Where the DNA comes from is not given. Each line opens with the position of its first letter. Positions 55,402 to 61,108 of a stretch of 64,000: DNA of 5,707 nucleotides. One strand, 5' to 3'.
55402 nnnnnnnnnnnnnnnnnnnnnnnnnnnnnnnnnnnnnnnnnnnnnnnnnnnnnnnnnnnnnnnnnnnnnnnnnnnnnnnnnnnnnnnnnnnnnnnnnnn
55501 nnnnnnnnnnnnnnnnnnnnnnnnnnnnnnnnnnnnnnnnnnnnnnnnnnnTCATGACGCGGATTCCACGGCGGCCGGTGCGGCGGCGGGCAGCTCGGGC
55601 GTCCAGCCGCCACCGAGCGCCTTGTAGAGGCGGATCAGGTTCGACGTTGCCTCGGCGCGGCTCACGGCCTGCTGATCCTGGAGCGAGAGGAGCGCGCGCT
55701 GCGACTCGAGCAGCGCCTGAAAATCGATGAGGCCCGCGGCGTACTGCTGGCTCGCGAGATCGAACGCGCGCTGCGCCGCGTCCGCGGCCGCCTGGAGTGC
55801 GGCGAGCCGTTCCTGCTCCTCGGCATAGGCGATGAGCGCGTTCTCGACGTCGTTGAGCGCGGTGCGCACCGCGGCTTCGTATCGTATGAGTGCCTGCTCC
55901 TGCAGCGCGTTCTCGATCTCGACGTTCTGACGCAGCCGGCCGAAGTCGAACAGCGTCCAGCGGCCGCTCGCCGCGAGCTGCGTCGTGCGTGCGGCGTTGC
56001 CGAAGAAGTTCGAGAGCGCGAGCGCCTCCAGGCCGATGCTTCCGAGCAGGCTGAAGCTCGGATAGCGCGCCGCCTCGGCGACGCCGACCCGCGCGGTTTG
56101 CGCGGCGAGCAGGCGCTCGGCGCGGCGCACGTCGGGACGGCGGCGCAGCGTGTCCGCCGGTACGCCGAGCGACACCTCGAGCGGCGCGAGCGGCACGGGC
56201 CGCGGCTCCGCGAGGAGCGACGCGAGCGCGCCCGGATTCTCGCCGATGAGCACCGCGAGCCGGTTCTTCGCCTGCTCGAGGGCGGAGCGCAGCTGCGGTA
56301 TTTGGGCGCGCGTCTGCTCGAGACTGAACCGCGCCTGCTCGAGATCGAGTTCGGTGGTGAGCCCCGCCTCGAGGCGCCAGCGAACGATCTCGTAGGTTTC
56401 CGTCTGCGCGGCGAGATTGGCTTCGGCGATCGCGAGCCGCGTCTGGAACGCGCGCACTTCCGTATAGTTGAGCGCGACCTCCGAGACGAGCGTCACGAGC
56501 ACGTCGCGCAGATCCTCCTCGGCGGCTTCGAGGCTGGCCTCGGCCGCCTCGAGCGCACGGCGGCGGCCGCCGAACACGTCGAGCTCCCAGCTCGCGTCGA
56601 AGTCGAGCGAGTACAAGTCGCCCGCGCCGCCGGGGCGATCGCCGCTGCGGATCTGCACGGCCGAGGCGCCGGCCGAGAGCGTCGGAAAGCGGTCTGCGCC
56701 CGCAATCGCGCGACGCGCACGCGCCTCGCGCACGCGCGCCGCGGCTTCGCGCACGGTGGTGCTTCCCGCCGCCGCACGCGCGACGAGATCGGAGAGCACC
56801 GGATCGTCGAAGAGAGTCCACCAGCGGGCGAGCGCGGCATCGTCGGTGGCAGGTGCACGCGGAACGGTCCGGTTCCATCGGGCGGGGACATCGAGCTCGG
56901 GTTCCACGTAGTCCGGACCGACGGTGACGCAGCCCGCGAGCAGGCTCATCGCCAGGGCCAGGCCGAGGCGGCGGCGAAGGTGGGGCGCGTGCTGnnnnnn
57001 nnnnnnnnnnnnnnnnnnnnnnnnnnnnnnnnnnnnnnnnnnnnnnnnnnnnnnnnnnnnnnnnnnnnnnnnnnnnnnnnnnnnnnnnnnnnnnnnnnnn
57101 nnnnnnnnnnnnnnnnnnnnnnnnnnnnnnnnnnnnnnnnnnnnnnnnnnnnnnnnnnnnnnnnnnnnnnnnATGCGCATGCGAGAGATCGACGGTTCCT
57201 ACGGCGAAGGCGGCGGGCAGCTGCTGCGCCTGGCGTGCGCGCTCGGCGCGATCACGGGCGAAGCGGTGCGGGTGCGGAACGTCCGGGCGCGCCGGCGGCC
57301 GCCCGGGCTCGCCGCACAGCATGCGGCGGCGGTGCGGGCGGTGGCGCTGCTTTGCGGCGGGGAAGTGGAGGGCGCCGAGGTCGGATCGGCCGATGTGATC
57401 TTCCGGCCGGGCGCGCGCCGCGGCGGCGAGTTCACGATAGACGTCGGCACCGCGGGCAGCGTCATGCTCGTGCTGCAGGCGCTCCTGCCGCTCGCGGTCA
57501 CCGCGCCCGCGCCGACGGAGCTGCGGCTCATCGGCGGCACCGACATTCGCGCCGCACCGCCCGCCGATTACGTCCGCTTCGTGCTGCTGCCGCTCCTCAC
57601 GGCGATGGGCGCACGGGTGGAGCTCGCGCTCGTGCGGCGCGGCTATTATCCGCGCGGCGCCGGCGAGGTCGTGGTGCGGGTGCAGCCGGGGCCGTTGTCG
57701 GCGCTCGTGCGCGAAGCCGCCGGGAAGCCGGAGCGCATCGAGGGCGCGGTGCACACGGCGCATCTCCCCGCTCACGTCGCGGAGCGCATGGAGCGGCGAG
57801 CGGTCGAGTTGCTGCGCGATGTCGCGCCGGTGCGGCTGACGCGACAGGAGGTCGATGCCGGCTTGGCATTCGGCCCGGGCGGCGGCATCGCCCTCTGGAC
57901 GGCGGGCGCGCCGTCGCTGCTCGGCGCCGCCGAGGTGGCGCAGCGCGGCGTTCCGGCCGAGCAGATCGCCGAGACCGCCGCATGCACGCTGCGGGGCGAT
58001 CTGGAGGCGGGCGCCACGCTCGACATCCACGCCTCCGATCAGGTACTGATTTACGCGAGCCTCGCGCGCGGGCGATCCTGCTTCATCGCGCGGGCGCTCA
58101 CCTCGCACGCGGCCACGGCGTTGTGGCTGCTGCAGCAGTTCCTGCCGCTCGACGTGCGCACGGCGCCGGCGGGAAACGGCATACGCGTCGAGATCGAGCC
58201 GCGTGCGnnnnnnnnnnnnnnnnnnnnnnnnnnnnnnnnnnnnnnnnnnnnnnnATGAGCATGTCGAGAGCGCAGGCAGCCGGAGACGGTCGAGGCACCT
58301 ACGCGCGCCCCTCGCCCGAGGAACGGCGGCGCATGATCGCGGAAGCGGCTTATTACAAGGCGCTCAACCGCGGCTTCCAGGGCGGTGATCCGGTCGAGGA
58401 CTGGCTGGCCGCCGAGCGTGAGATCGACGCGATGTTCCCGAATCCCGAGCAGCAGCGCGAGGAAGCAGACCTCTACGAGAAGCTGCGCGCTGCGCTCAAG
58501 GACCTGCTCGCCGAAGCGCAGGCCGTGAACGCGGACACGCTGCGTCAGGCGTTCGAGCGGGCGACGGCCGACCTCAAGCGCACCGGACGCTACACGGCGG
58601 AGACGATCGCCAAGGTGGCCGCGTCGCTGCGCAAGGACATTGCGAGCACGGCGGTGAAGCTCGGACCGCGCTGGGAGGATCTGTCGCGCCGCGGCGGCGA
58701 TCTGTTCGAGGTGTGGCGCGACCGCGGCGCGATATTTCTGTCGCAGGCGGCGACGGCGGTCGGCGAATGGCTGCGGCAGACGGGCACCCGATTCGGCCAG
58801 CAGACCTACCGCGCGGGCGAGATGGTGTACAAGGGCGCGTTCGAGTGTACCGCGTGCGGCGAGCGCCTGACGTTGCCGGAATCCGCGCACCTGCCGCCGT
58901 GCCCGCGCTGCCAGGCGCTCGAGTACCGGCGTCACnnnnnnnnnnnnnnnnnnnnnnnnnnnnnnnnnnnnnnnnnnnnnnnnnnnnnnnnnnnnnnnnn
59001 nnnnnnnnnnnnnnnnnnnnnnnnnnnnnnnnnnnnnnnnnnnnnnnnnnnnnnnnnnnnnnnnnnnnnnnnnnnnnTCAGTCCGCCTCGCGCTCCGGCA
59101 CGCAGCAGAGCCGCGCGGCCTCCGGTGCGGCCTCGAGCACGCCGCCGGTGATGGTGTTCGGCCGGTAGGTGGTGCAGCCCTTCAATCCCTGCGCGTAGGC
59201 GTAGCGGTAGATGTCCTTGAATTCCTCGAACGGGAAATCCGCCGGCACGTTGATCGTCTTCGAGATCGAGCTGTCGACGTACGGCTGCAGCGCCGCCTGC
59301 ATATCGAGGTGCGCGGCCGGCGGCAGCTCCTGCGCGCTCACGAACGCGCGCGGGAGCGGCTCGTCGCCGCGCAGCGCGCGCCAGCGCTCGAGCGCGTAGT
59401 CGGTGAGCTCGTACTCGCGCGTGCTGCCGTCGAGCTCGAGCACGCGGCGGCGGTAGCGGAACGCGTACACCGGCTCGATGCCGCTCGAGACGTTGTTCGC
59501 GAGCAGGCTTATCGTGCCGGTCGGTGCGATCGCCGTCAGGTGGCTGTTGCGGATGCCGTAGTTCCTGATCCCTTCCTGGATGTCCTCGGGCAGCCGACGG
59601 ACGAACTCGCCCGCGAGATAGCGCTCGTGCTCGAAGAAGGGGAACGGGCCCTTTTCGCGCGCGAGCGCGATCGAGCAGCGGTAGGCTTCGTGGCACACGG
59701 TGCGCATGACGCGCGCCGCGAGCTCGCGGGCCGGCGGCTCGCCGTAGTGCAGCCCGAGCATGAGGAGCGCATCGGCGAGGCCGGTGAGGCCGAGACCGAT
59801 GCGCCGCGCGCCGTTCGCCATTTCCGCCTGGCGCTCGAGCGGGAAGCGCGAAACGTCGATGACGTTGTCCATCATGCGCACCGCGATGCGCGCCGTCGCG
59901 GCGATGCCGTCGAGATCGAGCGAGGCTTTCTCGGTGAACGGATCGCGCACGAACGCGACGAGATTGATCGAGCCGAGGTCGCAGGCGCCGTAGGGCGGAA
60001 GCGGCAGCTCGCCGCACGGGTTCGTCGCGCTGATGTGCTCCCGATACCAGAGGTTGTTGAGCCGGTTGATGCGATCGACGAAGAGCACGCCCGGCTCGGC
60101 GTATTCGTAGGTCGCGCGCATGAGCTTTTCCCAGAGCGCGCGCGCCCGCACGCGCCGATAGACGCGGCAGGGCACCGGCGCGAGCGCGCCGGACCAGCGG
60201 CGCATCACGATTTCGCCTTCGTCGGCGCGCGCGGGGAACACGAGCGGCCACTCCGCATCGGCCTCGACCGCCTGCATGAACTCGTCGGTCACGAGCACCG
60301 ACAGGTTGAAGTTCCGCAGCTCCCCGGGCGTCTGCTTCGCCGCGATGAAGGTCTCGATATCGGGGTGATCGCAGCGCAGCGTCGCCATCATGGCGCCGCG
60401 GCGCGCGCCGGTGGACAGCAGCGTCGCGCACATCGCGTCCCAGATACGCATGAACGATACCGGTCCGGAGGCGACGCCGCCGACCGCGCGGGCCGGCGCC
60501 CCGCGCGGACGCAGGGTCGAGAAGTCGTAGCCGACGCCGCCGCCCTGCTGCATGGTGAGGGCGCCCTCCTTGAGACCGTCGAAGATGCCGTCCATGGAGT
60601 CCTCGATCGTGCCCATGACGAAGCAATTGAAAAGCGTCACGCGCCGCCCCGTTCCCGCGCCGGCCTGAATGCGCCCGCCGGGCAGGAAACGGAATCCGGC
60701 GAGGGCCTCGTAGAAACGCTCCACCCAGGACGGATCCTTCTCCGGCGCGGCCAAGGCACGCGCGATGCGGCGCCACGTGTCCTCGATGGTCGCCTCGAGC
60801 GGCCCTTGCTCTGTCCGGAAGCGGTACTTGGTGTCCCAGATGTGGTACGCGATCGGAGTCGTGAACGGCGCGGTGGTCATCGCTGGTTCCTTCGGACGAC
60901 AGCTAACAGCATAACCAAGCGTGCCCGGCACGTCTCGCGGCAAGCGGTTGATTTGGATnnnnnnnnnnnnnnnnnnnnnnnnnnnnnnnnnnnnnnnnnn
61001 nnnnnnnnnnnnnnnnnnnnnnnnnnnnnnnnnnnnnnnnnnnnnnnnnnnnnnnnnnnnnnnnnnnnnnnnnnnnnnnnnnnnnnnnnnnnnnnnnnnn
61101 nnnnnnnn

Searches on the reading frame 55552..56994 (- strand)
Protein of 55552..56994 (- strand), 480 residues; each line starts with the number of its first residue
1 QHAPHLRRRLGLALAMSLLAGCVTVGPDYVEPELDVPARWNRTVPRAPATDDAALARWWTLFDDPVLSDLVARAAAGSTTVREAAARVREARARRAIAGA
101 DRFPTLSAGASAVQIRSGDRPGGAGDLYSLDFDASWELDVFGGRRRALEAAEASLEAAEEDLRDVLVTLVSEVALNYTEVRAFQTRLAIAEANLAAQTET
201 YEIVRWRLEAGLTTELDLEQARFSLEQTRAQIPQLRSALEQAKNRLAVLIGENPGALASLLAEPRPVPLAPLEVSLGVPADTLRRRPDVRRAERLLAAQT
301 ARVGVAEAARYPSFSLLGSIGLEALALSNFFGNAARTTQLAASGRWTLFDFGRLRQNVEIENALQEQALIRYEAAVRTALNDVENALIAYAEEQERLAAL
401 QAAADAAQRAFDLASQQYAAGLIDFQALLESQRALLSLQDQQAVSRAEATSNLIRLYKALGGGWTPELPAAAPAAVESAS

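Call 38: search_protein_families(library=pfam, proteins=[window:55552-56994:-], max_evalue=0.001)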
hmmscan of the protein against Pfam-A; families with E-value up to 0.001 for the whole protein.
window:55552-56994:- (480 aa): 1 family
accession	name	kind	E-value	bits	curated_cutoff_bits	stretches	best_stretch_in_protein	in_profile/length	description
PF02321.23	OEP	-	2.9e-48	164.6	22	2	67-251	1-187/187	Outer membrane efflux protein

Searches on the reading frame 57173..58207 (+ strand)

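Call 38: search_protein_families(library=pfam, proteins=[window:57173-58207:+], max_evalue=0.001)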
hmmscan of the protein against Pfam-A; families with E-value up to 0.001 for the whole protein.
window:57173-58207:+ (345 aa): 2 families
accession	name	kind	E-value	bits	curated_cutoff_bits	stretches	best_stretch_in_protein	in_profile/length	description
PF01137.26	RTC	-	1.6e-73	247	27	1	10-328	1-219/221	RNA 3'-terminal phosphate cyclase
PF05189.18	RTC_insert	-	3.4e-16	59.9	23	1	183-277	3-101/102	RNA 3'-terminal phosphate cyclase (RTC), insert domain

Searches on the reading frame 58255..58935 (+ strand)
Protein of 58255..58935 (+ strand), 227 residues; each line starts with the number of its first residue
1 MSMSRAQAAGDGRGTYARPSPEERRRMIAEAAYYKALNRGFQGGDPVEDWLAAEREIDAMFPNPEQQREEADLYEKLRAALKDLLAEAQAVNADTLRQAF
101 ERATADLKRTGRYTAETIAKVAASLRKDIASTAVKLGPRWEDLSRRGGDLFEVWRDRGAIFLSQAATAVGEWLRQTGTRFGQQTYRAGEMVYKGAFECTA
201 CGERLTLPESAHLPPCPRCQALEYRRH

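Call 38: search_protein_families(library=pfam, proteins=[window:58255-58935:+], max_evalue=0.001)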
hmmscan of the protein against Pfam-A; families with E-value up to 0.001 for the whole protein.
window:58255-58935:+ (227 aa): 2 families
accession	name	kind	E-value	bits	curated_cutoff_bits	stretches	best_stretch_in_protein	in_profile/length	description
PF07295.17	DUF1451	-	3.8e-19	69.7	26.1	1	86-227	4-145/146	Zinc-ribbon containing domain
PF11154.13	DUF2934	-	5.4e-15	55.2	22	1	23-59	1-37/37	Protein of unknown function (DUF2934)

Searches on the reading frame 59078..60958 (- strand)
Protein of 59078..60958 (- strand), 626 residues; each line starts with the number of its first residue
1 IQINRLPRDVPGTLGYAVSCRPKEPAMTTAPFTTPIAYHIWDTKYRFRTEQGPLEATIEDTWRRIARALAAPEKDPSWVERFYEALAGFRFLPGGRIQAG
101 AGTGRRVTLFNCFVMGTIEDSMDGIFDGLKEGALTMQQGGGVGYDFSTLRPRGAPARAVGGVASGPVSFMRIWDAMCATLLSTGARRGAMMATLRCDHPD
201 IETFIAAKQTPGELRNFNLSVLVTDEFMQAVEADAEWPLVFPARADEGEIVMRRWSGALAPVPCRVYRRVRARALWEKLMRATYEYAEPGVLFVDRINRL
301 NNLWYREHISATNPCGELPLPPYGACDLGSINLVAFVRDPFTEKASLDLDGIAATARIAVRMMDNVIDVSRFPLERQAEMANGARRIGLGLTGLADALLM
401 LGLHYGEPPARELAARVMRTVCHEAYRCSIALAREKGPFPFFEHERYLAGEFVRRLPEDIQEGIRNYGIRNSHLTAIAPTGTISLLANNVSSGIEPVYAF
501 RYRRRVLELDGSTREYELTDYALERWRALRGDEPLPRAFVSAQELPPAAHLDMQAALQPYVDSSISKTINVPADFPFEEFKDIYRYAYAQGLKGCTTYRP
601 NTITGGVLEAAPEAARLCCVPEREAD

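Call 10: search_protein_families(library=pfam, proteins=[window:59078-60958:-], max_evalue=0.001)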
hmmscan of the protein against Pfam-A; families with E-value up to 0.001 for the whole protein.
window:59078-60958:- (626 aa): 2 families
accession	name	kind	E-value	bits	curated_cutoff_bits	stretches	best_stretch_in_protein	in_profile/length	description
PF02867.20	Ribonuc_red_lgC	-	5.8e-130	434.8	23.9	1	111-598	2-523/523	Ribonucleotide reductase, barrel domain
PF00317.26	Ribonuc_red_lgN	-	1.7e-15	57.2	28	1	33-105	3-76/77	Ribonucleotide reductase, all-alpha domain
